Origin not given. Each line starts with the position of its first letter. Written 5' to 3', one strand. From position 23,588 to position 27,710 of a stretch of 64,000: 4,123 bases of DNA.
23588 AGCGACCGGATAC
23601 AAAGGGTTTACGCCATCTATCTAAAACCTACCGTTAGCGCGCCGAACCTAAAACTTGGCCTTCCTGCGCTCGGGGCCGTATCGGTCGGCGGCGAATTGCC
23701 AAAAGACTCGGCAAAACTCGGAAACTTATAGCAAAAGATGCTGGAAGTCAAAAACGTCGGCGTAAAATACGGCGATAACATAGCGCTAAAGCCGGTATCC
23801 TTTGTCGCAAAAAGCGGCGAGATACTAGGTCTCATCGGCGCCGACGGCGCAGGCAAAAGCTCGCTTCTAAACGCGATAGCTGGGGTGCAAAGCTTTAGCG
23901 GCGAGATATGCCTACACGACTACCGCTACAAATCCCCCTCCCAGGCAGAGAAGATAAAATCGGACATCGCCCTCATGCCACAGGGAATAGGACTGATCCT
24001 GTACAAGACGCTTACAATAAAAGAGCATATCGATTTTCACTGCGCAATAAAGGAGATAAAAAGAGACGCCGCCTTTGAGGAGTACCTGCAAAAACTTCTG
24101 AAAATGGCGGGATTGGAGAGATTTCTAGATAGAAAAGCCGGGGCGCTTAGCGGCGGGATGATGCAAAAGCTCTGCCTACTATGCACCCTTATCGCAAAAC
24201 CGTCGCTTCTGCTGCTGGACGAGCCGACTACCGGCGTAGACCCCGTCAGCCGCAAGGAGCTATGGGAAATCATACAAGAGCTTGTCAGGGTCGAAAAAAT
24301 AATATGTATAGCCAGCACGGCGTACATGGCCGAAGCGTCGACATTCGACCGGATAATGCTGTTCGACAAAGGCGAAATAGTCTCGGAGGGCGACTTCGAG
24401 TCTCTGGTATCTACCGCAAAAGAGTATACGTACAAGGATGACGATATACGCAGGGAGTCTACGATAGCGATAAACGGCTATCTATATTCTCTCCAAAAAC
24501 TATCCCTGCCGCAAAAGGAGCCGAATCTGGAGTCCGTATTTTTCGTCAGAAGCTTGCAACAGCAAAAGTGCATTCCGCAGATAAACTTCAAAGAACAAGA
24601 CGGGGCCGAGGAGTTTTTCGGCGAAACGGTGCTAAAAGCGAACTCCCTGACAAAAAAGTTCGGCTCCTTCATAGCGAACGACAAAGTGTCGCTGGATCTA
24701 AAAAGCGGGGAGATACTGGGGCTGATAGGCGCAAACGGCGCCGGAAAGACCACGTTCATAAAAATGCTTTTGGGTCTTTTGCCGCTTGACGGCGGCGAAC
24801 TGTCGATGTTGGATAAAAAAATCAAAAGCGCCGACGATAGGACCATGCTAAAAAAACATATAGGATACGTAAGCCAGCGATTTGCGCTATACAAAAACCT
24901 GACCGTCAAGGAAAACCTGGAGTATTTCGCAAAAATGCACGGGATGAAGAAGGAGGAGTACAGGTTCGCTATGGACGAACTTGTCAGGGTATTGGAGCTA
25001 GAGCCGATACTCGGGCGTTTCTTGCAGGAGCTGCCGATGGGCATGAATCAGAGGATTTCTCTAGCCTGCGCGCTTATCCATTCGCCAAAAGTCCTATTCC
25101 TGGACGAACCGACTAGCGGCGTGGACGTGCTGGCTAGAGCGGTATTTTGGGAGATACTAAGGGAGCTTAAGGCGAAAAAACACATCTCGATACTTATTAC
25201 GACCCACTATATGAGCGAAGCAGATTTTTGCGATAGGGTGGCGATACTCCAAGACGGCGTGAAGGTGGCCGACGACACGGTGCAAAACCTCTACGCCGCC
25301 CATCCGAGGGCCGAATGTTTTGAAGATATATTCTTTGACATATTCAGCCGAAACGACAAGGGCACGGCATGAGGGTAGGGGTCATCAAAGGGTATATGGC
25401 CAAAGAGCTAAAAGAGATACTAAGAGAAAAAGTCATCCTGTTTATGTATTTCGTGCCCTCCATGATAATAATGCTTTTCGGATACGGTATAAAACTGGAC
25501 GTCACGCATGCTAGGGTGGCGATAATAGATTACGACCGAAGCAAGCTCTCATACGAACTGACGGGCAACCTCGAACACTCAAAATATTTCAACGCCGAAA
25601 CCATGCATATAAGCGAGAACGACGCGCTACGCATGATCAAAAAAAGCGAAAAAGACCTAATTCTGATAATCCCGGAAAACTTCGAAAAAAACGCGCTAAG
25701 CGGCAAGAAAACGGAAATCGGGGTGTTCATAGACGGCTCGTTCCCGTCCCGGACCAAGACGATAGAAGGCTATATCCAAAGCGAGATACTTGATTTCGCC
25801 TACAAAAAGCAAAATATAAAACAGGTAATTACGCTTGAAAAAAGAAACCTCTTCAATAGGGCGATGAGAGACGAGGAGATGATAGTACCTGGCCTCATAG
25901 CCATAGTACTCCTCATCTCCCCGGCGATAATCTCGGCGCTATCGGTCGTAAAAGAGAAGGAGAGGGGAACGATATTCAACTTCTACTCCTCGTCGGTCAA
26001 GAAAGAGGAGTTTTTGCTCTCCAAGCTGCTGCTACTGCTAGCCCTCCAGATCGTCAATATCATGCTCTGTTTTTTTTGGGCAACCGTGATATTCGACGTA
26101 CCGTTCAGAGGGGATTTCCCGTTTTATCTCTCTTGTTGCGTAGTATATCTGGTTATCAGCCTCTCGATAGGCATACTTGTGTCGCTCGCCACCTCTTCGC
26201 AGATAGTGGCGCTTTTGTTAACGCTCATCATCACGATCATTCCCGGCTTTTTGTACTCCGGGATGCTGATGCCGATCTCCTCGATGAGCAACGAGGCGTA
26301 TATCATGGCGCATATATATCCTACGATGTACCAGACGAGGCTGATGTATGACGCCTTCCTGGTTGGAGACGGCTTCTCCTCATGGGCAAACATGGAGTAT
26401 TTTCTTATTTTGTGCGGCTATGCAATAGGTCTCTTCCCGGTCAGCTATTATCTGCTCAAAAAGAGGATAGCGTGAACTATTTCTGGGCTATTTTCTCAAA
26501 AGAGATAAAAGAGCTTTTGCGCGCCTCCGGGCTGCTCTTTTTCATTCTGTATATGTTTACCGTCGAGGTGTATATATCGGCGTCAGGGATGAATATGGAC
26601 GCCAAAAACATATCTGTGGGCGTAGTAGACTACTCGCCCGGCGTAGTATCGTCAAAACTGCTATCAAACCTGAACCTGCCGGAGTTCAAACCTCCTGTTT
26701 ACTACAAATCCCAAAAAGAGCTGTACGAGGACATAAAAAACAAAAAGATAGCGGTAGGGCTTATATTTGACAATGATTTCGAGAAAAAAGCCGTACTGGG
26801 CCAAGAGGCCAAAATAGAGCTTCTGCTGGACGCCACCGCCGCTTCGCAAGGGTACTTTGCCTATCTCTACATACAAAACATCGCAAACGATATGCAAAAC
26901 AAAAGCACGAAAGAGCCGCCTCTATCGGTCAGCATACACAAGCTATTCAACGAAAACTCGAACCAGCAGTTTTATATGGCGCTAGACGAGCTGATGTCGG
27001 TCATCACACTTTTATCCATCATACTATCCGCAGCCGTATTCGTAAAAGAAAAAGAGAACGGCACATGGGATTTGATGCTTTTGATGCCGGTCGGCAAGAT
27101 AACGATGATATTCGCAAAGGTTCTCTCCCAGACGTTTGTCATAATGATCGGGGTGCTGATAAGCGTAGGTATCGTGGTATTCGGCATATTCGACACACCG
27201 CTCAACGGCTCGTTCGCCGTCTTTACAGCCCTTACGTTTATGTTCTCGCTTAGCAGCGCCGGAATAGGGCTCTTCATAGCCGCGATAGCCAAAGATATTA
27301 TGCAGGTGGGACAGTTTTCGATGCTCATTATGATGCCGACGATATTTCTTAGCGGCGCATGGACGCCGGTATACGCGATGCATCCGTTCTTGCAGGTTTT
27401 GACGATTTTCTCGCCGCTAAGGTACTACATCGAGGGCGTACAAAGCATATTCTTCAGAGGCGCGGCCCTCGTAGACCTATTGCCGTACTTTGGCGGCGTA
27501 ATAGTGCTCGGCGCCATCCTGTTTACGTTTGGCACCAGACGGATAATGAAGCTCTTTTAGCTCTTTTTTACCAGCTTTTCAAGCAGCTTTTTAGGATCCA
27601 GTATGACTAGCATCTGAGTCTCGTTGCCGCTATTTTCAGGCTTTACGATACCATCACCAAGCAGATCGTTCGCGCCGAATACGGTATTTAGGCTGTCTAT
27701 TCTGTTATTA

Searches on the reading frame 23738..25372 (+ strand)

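Call 8: search_protein_families(library=pfam, proteins=[window:23738-25372:+])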
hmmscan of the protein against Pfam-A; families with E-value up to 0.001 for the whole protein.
window:23738-25372:+ (544 aa): 11 families
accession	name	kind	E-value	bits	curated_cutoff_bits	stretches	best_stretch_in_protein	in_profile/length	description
PF00005.33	ABC_tran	-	5.5e-59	199.1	25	2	316-460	3-137/137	ABC transporter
PF13304.12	AAA_21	-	1.1e-20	75.3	27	1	430-490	236-298/304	AAA domain, putative AbiEii toxin, Type IV TA system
PF02463.25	SMC_N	-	2.4e-06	27.6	40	0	29-201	26-205/220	RecF/RecN/SMC N terminal domain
PF03193.22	RsgA_GTPase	-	7.1e-06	26.4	30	0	26-50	106-129/174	RsgA GTPase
PF13555.12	AAA_29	-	2.4e-05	24.4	27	0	29-48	24-43/61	P-loop containing region of AAA domain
PF13401.12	AAA_22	-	9.4e-05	23.2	27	0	325-374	6-33/130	AAA domain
PF13476.12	AAA_23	-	0.00027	22.1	27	0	306-344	5-39/201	AAA domain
PF13175.12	AAA_15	-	0.00035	20.7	32.1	0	317-388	17-83/374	AAA ATPase domain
PF02367.23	TsaE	-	0.00074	19.9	26.6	0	319-347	16-44/128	Threonylcarbamoyl adenosine biosynthesis protein TsaE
PF01926.29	MMR_HSR1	-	0.00088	19.8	21.9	0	31-50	3-22/113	50S ribosome-binding GTPase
PF13173.12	AAA_14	-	0.00094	19.6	27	0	325-431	3-87/129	AAA domain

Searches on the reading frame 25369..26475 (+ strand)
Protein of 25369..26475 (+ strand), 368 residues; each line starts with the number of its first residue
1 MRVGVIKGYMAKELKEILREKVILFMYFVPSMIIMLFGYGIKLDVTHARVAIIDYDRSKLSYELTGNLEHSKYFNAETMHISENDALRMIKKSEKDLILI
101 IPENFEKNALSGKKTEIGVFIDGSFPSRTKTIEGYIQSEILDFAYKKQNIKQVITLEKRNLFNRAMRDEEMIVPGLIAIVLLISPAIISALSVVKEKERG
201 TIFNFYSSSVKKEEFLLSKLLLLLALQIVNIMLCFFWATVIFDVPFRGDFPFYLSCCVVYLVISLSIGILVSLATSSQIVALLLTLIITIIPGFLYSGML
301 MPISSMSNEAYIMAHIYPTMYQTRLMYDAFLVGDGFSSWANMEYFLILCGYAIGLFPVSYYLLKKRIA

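Call 8: search_protein_families(library=pfam, proteins=[window:25369-26475:+])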
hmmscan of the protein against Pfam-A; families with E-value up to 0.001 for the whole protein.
window:25369-26475:+ (368 aa): 4 families
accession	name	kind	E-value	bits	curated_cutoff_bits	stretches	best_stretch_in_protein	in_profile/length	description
PF12698.13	ABC2_membrane_3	-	1.1e-42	146.8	31.6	1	23-360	8-346/347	ABC-2 family transporter protein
PF12679.13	ABC2_membrane_2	-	2e-17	63.8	27.2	1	11-366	5-281/283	ABC-2 family transporter protein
PF01061.29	ABC2_membrane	-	1.8e-13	51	26.9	1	159-329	51-209/211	ABC-2 type transporter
PF12730.13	ABC2_membrane_4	-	9.3e-05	22.9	27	1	157-290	37-177/179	ABC-2 family transporter protein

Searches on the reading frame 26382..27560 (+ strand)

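Call 8: search_protein_families(library=pfam, proteins=[window:26382-27560:+])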
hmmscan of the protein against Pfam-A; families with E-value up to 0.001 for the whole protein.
window:26382-27560:+ (392 aa): 4 families
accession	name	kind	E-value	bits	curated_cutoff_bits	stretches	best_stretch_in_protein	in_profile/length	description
PF12698.13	ABC2_membrane_3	-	3.4e-40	138.6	31.6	1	54-384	10-345/347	ABC-2 family transporter protein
PF01061.29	ABC2_membrane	-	2.4e-21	76.7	26.9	1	204-358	55-211/211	ABC-2 type transporter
PF12679.13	ABC2_membrane_2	-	1.1e-09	38.4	27.2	1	35-357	1-246/283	ABC-2 family transporter protein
PF12730.13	ABC2_membrane_4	-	0.00047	20.6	27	1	196-302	45-153/179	ABC-2 family transporter protein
